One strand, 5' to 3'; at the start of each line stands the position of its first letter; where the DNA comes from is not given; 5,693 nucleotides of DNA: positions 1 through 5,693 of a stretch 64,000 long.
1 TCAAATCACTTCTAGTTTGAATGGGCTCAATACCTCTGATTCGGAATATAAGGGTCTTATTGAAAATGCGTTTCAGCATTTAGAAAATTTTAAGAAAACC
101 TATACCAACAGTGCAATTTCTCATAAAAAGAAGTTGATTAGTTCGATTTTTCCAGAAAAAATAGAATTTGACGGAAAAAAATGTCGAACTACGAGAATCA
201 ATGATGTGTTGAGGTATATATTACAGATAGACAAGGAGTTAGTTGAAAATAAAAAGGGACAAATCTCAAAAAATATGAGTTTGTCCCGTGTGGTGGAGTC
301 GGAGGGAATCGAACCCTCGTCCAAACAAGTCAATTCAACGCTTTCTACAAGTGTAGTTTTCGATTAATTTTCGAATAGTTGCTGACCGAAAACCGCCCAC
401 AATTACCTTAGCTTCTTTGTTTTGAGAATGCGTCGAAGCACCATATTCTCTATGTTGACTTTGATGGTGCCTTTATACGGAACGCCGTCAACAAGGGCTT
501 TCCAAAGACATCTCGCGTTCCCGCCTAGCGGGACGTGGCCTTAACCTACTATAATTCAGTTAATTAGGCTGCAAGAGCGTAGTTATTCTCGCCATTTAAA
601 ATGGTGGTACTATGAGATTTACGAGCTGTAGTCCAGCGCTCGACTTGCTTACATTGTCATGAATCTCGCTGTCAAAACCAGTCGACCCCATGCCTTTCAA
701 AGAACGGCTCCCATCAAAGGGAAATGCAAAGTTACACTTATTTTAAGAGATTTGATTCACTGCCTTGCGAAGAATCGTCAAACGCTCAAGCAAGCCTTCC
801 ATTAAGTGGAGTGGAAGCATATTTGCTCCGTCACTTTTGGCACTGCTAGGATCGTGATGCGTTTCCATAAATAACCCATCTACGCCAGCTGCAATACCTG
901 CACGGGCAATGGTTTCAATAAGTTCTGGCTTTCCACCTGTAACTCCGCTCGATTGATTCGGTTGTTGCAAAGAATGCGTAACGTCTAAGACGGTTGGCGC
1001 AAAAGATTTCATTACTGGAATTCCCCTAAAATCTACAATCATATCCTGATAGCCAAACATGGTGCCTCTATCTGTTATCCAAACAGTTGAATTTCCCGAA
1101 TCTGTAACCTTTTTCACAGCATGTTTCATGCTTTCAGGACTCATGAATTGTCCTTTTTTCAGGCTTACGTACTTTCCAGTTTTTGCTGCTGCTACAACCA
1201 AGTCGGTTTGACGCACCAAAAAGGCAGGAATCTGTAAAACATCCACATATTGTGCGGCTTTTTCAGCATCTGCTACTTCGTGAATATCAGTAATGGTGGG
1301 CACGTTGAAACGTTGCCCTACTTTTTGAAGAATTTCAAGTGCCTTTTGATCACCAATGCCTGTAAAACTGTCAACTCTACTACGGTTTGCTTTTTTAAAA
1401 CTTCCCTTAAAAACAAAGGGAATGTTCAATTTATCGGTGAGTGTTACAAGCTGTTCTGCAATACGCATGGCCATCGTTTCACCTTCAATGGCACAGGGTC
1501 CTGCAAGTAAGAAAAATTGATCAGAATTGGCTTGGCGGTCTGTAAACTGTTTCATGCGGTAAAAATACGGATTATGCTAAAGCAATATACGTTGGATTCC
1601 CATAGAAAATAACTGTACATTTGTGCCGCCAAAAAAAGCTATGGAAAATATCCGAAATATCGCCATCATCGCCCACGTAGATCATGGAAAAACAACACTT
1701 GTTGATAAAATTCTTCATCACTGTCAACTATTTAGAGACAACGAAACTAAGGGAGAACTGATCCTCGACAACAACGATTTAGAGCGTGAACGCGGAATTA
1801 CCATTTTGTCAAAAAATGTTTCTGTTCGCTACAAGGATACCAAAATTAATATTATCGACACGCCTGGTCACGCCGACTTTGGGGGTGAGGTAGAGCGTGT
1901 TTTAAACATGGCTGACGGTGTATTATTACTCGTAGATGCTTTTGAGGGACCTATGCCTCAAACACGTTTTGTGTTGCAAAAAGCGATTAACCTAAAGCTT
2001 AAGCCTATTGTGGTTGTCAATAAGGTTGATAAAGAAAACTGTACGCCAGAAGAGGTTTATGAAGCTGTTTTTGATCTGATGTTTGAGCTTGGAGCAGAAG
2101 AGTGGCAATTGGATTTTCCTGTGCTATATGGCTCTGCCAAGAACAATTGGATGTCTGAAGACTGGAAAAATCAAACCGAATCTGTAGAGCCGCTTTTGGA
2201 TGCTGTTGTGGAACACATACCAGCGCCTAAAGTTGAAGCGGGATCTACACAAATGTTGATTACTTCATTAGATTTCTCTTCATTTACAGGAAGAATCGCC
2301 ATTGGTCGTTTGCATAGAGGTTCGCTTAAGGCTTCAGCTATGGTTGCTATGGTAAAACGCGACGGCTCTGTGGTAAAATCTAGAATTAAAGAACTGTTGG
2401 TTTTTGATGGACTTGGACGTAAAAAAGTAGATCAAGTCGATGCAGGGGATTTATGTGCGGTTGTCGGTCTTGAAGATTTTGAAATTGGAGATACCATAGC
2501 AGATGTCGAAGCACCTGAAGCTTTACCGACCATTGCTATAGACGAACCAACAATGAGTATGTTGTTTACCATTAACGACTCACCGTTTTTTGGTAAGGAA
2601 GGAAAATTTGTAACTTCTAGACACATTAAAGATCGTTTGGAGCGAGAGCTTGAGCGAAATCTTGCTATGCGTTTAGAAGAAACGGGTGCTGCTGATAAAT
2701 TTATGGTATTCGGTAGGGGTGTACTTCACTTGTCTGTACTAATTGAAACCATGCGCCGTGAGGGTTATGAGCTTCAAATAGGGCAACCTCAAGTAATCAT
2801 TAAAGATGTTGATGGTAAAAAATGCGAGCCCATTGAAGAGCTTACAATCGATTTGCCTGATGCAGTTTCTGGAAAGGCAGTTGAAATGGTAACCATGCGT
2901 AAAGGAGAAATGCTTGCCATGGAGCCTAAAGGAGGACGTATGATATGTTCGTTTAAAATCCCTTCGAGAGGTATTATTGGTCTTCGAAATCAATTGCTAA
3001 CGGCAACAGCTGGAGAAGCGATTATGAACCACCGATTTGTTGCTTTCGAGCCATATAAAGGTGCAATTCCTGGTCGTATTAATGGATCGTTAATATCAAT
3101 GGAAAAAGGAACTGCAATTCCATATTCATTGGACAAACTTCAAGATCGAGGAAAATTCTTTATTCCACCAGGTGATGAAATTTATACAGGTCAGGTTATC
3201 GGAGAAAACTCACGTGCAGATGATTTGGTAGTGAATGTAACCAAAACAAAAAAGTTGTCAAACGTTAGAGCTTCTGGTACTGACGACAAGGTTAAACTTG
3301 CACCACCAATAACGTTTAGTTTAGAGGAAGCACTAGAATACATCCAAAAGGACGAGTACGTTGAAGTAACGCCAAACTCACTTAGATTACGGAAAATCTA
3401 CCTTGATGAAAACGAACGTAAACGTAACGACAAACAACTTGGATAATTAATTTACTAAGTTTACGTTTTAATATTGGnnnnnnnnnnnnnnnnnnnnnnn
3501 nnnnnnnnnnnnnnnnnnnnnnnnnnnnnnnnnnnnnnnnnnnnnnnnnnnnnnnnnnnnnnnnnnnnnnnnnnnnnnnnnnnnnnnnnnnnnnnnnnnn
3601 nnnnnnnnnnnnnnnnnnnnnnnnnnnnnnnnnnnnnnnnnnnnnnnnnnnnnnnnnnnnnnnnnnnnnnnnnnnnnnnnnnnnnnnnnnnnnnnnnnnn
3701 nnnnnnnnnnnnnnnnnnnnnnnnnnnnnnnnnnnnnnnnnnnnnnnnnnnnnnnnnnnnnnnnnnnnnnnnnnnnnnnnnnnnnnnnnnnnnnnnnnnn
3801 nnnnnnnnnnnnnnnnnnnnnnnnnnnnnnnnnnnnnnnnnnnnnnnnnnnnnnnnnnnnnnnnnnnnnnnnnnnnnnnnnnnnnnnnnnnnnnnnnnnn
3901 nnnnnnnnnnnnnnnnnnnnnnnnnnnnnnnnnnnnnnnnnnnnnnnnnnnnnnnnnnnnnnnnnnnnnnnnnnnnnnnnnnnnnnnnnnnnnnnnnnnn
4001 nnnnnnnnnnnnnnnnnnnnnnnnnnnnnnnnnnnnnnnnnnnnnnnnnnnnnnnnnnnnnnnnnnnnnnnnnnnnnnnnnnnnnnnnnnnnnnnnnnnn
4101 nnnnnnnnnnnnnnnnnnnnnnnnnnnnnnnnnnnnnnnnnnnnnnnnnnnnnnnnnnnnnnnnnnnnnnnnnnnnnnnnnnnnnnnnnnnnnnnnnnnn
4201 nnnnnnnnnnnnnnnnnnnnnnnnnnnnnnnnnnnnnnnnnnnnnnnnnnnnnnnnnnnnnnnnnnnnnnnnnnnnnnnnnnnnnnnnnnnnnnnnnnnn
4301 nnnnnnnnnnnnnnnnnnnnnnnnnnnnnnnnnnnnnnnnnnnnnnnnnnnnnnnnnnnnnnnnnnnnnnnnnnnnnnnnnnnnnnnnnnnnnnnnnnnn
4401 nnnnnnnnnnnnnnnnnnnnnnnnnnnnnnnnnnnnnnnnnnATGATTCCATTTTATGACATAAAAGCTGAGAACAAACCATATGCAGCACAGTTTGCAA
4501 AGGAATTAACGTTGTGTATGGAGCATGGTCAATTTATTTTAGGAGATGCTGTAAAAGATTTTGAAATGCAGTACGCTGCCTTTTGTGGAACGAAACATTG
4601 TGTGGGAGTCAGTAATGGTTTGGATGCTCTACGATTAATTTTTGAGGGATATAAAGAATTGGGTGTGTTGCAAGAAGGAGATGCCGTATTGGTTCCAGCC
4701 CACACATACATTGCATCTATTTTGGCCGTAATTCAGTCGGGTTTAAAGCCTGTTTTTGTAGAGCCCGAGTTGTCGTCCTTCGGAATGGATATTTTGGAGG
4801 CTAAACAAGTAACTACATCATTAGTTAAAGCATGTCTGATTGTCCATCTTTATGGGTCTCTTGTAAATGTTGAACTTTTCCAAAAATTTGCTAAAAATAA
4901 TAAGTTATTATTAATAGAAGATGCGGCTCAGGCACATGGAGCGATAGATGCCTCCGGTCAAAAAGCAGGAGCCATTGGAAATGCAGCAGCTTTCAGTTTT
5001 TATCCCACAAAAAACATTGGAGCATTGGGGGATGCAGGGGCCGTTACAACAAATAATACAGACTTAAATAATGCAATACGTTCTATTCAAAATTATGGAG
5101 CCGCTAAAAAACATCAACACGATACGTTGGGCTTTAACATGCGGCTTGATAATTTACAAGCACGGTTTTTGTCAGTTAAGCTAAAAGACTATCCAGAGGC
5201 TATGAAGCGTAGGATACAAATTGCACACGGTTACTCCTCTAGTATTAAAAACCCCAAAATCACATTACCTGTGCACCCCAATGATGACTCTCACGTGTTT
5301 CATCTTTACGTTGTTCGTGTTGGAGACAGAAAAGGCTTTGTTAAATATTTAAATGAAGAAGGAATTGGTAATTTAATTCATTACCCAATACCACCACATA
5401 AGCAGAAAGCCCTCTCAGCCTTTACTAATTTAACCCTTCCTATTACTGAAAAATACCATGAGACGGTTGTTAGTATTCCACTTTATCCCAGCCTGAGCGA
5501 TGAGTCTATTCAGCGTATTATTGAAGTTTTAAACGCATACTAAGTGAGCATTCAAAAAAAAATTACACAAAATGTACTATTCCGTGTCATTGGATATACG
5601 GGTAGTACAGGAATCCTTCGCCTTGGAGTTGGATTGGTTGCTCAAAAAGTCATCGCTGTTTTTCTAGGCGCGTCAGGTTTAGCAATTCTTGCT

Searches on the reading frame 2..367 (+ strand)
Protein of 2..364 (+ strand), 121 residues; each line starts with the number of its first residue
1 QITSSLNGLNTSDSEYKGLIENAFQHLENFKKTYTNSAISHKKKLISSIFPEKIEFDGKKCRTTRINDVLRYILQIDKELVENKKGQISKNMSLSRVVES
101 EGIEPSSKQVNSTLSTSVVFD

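Call 8: search_protein_families(library=pfam, proteins=[window:17-367:+])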
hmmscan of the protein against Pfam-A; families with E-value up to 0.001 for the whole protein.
window:17-367:+ (116 aa): 0 families

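Call 73: search_protein_families(library=pfam, proteins=[window:2-364:+], max_evalue=1)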
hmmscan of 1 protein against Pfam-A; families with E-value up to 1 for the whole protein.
seq(121 aa): 0 families

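Call 74: search_protein_families(library=ncbifam, proteins=[window:2-364:+], max_evalue=1)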
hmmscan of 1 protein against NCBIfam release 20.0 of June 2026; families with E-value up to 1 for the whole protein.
seq(121 aa): 0 families

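Call 75: search_dna_similar(query=window:2-301:+, collection=plasmids, mode=protein, max_evalue=0.001, max_rows=10)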
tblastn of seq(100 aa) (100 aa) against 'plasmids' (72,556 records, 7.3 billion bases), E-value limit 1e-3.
No match.

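Call 76: search_dna_similar(query=window:2-301:+, collection=phages, mode=protein, max_evalue=0.01, max_rows=10)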
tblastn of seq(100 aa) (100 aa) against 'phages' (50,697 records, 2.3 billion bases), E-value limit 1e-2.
No match.

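Call 77: search_solved_structures(query=window:2-301:+, max_evalue=1)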
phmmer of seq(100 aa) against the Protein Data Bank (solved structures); distinct sequences matched with E-value up to 1: 0.

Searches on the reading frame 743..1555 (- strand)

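Call 66: search_protein_families(library=pfam, proteins=[window:743-1555:-])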
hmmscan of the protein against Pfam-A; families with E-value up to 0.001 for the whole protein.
window:743-1555:- (270 aa): 1 family
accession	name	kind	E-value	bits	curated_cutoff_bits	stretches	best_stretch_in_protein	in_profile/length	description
PF00793.26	DAHP_synth_1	-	3.4e-60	203.7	25.5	1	10-257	14-259/270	DAHP synthetase I family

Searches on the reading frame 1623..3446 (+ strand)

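Call 66: search_protein_families(library=pfam, proteins=[window:1623-3446:+])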
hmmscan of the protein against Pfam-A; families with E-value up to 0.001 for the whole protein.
window:1623-3446:+ (607 aa): 6 families
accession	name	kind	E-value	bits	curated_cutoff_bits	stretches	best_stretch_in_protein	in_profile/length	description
PF00009.33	GTP_EFTU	-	4.9e-57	193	26.5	1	8-200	1-187/188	Elongation factor Tu GTP binding domain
PF21018.2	BipA_C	-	1.5e-46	157.1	23.8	1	487-595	1-109/110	TypA/BipA C-terminal domain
PF00679.30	EFG_C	-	2.1e-20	73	27.9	1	400-483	2-86/89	Elongation factor G C-terminus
PF03144.31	GTP_EFTU_D2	-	5.8e-11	43.1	30.3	1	223-293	1-73/73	Elongation factor Tu domain 2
PF22042.2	EF-G_D2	-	3.9e-07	30.5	27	1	216-294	11-83/84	Elongation factor G domain 2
PF01926.29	MMR_HSR1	-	2.8e-06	27.9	21.9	1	13-134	2-113/113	50S ribosome-binding GTPase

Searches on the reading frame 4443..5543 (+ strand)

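Call 66: search_protein_families(library=pfam, proteins=[window:4443-5543:+])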
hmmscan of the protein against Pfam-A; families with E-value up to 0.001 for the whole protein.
window:4443-5543:+ (366 aa): 1 family
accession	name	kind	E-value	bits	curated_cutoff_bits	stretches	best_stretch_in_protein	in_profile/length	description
PF01041.23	DegT_DnrJ_EryC1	-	6.6e-89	299.1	19.8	1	17-363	6-359/360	DegT/DnrJ/EryC1/StrS aminotransferase family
